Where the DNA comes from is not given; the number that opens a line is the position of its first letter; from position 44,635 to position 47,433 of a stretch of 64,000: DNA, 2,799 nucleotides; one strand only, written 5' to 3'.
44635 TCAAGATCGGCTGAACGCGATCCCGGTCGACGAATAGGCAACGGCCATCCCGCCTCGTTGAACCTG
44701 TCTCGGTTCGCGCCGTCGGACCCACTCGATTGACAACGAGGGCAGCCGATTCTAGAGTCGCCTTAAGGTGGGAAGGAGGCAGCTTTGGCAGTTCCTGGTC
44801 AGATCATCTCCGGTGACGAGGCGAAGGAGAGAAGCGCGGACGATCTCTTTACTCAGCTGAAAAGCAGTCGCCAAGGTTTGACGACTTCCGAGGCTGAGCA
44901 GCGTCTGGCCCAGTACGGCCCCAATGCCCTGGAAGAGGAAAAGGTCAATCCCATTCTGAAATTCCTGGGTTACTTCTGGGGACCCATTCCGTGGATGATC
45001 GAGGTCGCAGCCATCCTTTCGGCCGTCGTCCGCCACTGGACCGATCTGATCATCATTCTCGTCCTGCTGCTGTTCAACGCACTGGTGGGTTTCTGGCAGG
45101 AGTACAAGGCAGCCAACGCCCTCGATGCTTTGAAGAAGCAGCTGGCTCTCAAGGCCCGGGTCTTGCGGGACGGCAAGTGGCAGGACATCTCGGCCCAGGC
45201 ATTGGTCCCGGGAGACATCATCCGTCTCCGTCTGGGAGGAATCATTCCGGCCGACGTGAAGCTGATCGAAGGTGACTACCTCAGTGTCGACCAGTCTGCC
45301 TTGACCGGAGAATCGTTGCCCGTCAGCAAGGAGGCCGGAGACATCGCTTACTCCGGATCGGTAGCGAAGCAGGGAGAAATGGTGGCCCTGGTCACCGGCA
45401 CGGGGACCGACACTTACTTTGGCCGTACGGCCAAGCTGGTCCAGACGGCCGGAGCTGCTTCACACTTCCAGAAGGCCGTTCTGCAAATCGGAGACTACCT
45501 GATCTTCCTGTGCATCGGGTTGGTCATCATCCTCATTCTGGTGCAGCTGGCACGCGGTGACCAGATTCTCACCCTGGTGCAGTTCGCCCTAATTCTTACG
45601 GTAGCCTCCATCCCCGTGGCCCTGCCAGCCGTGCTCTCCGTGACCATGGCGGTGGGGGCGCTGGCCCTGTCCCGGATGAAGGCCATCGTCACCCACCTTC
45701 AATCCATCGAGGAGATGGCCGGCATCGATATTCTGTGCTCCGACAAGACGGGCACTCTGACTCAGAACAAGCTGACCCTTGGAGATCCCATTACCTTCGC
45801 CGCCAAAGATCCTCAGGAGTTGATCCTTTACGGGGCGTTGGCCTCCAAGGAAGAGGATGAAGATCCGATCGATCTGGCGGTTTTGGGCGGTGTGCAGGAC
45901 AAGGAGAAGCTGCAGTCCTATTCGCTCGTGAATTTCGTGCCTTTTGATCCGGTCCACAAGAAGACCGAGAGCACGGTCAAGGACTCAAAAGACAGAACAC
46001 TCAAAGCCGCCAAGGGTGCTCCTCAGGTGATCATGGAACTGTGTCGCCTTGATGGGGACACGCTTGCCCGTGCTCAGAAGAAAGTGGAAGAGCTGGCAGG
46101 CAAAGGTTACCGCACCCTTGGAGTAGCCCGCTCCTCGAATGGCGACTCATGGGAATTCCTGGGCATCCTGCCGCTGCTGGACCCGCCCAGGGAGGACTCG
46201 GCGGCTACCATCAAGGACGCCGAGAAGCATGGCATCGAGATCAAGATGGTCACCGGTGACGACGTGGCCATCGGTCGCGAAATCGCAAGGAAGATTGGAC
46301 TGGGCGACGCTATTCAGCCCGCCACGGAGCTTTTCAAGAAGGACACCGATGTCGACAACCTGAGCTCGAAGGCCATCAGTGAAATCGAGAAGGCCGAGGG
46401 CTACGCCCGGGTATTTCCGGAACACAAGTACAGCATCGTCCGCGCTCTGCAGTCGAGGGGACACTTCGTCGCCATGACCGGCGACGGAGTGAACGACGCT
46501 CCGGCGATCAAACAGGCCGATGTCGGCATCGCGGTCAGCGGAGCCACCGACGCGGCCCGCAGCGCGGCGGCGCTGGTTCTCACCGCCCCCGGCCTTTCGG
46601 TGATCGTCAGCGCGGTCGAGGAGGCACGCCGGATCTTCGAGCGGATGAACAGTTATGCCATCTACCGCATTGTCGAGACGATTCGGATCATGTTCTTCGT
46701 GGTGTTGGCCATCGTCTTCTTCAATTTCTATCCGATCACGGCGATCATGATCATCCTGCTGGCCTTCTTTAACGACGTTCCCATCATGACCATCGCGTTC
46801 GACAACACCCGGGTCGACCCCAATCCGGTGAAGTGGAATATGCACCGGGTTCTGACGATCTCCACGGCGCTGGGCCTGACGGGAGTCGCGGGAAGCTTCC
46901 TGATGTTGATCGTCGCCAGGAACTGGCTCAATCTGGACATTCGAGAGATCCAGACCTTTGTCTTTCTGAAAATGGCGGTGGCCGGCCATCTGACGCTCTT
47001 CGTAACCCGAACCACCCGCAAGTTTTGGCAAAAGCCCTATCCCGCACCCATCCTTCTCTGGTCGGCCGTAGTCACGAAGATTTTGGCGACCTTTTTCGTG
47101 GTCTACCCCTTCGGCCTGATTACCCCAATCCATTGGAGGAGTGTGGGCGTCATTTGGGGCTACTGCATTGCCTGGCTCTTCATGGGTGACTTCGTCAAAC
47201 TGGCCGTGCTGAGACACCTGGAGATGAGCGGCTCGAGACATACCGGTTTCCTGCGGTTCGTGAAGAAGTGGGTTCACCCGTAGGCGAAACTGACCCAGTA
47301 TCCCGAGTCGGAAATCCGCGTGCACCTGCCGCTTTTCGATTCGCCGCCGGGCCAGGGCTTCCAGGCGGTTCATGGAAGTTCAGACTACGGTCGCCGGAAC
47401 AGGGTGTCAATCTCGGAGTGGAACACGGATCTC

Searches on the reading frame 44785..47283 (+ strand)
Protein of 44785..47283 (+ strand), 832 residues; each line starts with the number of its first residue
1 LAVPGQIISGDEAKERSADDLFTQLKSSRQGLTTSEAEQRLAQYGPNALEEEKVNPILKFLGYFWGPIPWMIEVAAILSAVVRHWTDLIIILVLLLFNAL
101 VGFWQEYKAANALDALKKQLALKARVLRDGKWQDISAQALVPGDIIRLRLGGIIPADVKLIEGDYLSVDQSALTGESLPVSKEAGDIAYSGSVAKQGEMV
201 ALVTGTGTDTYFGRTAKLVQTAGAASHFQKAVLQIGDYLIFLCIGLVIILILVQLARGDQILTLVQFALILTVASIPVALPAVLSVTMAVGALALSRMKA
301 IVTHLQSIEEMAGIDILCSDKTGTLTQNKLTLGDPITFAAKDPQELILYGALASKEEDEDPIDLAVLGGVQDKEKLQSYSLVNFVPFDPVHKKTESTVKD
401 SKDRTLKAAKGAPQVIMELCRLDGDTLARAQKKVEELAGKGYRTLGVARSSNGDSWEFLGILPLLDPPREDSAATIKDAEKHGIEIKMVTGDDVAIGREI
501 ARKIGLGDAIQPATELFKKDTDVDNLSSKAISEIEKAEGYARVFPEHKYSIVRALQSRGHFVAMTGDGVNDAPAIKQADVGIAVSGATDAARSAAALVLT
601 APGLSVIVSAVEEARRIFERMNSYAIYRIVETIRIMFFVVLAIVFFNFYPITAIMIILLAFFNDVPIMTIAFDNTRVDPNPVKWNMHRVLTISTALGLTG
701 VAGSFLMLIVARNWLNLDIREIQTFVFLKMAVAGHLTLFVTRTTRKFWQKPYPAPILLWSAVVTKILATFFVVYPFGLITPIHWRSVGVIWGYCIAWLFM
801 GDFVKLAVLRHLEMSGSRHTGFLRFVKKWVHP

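Call 27: search_protein_families(library=pfam, proteins=[window:44785-47283:+], max_evalue=0.00001)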
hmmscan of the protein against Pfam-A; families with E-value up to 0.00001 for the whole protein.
window:44785-47283:+ (832 aa): 3 families
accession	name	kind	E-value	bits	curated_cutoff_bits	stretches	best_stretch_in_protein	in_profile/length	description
PF00122.25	E1-E2_ATPase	-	1.2e-50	172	28.1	1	121-297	4-180/181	E1-E2 ATPase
PF00690.31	Cation_ATPase_N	-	3.4e-17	62.3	20.4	1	16-79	4-69/69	Cation transporter/ATPase, N-terminus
PF00702.32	Hydrolase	-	5.3e-14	53.5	26.4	1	314-579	1-191/191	haloacid dehalogenase-like hydrolase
